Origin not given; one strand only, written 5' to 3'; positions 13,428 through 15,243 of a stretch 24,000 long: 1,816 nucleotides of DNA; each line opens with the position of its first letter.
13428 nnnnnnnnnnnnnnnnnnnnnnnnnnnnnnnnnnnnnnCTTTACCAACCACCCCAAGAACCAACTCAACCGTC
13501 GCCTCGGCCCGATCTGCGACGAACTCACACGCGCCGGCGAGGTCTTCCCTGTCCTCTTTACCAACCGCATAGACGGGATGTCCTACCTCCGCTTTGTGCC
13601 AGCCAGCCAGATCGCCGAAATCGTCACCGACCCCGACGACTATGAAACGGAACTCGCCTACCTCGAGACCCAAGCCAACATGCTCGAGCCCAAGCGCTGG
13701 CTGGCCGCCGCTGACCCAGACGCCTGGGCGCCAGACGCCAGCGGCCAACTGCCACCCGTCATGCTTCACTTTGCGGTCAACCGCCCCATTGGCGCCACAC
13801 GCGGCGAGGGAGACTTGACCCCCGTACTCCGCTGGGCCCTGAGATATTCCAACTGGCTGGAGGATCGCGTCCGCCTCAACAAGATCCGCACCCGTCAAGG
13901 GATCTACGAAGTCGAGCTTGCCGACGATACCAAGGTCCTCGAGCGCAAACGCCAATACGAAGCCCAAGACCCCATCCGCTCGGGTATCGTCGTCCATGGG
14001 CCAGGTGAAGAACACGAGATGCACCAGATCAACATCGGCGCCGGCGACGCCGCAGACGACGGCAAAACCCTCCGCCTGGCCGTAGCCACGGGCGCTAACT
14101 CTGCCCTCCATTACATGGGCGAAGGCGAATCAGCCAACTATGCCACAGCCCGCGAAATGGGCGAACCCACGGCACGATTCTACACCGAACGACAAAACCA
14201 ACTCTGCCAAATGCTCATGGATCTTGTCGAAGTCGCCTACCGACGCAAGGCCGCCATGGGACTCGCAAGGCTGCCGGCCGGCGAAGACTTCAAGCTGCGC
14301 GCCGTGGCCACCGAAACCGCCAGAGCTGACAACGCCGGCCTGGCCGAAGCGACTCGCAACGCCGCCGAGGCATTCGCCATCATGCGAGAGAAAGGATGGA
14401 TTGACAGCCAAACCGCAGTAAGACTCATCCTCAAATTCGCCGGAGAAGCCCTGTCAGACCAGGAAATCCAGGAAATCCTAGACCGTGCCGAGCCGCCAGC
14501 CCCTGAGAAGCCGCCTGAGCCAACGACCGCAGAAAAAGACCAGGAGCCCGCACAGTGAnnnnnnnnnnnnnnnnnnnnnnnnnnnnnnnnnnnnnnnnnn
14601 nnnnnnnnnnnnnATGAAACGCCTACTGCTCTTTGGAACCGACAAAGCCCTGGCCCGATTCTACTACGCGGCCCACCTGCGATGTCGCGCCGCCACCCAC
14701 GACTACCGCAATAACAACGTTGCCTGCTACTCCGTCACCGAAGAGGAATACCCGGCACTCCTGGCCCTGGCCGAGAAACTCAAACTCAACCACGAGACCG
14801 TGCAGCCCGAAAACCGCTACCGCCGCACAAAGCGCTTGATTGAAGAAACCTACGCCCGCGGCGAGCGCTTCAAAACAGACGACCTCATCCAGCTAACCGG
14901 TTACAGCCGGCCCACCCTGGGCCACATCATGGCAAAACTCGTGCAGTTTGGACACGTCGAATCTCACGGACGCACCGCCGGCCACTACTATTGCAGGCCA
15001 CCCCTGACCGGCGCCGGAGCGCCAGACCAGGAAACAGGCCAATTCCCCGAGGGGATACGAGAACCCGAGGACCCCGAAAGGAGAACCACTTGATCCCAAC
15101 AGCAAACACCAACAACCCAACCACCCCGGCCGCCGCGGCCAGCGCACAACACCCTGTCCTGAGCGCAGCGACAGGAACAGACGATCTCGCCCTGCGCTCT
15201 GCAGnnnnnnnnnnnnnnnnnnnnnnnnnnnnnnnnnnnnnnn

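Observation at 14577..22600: Recurrent intergenic cassette: tandem 9-bp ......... units ending in GGCAAA just upstream of at least five genes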

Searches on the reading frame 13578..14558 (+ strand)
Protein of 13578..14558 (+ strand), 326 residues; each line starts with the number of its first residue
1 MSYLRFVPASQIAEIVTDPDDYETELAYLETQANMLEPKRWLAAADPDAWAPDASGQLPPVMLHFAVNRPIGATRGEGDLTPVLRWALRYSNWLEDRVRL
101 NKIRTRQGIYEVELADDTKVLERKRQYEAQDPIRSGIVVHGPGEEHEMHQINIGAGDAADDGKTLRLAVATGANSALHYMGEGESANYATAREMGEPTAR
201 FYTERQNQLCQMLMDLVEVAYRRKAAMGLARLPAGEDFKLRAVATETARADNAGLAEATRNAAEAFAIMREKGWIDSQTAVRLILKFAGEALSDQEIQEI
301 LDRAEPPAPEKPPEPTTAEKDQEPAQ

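Call 15: search_protein_families(library=pfam, proteins=[window:13578-14558:+], max_evalue=0.01)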
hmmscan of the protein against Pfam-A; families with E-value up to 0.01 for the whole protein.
window:13578-14558:+ (326 aa): 0 families

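Call 16: search_protein_families(library=phrogs, proteins=[window:13578-14558:+], max_evalue=0.01)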
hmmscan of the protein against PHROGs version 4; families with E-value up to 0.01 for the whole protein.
window:13578-14558:+ (326 aa): 1 family
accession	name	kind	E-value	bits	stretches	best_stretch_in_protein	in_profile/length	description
phrog_10963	-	head and packaging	1.2e-17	64.7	1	4-256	161-429/503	portal protein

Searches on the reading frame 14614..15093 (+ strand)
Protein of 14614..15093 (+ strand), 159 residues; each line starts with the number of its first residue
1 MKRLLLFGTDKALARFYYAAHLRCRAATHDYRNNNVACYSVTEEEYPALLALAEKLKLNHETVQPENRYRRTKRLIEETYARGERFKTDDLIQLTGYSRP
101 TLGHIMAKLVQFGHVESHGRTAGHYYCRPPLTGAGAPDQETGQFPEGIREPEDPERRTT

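Call 15: search_protein_families(library=pfam, proteins=[window:14614-15093:+], max_evalue=0.01)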
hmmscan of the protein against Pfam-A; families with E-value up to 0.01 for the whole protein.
window:14614-15093:+ (159 aa): 0 families

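Call 16: search_protein_families(library=phrogs, proteins=[window:14614-15093:+], max_evalue=0.01)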
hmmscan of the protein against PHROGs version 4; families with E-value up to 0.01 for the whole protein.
window:14614-15093:+ (159 aa): 0 families

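Call 55: find_homologous_proteins(query=window:14614-15090:+, max_evalue=0.001)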
Query window:14614-15090:+ (159 aa): 4 proteins with E <= 0.001 among 111 candidates.
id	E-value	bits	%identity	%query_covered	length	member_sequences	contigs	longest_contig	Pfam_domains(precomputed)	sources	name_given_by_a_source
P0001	1.2e-103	362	100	100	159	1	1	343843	-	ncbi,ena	-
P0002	6.6e-56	207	66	86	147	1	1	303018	-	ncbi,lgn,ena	-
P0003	2.0e-42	163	53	97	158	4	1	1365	-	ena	-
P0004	1.9e-36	143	49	87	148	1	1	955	-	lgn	-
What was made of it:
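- Tried and rejected: The wHTH protein as reader: its family has only 4 members (call 55).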

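Call 57: find_encoding_contigs(protein=P0003, flank=5000, max_places=3)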
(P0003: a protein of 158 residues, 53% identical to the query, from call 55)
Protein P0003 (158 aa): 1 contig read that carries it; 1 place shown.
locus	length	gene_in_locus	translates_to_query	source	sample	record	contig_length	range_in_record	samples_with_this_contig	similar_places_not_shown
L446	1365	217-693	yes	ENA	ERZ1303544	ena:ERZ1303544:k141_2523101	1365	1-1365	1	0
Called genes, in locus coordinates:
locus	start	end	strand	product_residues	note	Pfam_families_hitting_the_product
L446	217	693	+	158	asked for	-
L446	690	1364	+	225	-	?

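Call 58: find_encoding_contigs(protein=P0004, flank=5000, max_places=3)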
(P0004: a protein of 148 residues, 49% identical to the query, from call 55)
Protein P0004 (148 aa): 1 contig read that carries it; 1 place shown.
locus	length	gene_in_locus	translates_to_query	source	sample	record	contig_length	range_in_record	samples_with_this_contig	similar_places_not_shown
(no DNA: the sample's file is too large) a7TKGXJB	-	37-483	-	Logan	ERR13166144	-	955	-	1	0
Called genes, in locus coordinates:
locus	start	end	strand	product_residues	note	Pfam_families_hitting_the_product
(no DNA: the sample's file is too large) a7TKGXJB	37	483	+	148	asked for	-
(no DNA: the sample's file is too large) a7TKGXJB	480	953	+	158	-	?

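Call 64: list_cluster_members(proteins=[P0001, P0002])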
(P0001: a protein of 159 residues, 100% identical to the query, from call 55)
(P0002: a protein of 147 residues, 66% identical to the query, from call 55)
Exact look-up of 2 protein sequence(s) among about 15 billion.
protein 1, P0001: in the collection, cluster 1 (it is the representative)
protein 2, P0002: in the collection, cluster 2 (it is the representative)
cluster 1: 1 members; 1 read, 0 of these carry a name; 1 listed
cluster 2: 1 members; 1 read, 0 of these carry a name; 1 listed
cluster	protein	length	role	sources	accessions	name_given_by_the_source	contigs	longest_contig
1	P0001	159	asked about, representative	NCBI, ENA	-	-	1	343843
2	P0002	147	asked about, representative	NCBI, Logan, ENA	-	-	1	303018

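Call 76: predict_structure(alignment_id=A3)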
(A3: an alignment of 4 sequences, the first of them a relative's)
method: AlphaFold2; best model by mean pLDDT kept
length: 159 residues; sequences in the alignment: 4
mean_pLDDT: 79.4   pTM: 0.49
mean pLDDT of the five models: 79.4, 78.8, 78.1, 75.7, 74.7
residues with pLDDT >= 90: 64; 70-90: 64; 50-70: 4; < 50: 27
segments of 3 or more residues with pLDDT < 50: 133-159
pLDDT, mean of each block of 10 residues (from residue 1): 88 91 87 87 90 92 78 90 90 90 90 87 84 44 38 39
secondary structure, 60 per line:
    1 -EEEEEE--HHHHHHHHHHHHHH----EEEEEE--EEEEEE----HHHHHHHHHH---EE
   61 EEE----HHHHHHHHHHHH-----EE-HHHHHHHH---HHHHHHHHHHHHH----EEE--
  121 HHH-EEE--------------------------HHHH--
elements in order: E2-7 H10-23 E28-33 E36-41 H46-55 E59-63 H68-79 H88-95 H99-111 E116-118 E125-127 H154-157

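Call 78: fold_search(model_id=the predicted structure, library=pdb)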
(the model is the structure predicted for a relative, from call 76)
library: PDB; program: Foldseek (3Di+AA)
matches with E <= 10: 1734; with E <= 0.001: 0
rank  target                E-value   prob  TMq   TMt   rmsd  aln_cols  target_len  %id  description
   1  3lmm_B                7.1e-03  0.96  0.31  0.10  12.1       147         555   18  Crystal Structure of the DIP2311 protein from Corynebacterium diphtheriae, Northeast Structural Genomics Consortium Ta (released 2010-02-16)
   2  4rwx_C                7.6e-03  1.00  0.35  0.66   3.0        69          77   17  Crystal Structure of L. monocytogenes PstA (released 2014-12-17)
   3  4wk3                  1.0e-02  1.00  0.34  0.65   3.1        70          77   10  Structure of Staphyloccus aureus PstA (released 2014-11-26)
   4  3lmm_D                1.1e-02  0.98  0.32  0.10  10.6       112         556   15  Crystal Structure of the DIP2311 protein from Corynebacterium diphtheriae, Northeast Structural Genomics Consortium Ta (released 2010-02-16)
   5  4rwx_B                1.2e-02  1.00  0.34  0.60   3.0        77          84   16  Crystal Structure of L. monocytogenes PstA (released 2014-12-17)
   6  4rwx_A                1.5e-02  1.00  0.36  0.69   2.2        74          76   14  Crystal Structure of L. monocytogenes PstA (released 2014-12-17)
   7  7z1l_O                1.9e-02  0.96  0.32  0.10  13.0       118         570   15  Structure of yeast RNA Polymerase III Pre-Termination Complex (PTC) (released 2022-08-31)
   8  3glj                  1.9e-02  0.95  0.35  0.16  11.5       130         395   11  A polymorph of carboxypeptidase B zymogen structure (released 2009-10-20)
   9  4d3g                  2.2e-02  1.00  0.34  0.63   3.1        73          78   10  Structure of PstA (released 2014-12-24)
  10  7eqx_A                2.3e-02  1.00  0.34  0.64   2.3        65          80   12  Crystal structure of an Aedes aegypti procarboxypeptidase B1 (released 2021-11-10)
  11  1qbj_C                2.5e-02  1.00  0.36  0.78   2.0        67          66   15  CRYSTAL STRUCTURE OF THE ZALPHA Z-DNA COMPLEX (released 1999-07-02)
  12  4rww_B                2.5e-02  1.00  0.35  0.50   3.0        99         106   12  Crystal Structure of L. monocytogenes PstA in complex with cyclic-di-AMP (released 2014-12-17)
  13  5gar_N                2.8e-02  0.91  0.33  0.10  10.7       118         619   12  Thermus thermophilus V/A-ATPase, conformation 1 (released 2016-03-09)
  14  5om9_A                2.8e-02  0.75  0.31  0.15  12.1       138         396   10  Crystal structure of the human CARBOXYPEPTIDASE A1 in complex with a thiirane mechanism-based inhibitor (released 2017-08-09)
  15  4mz0_A                3.3e-02  1.00  0.32  0.06   3.0        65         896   14  Structure of a ketosynthase-acyltransferase di-domain from module CurL of the curacin A polyketide synthase (released 2014-01-29)
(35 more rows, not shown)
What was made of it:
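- A winged-helix gene sits directly behind array A (calls 76, 78).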
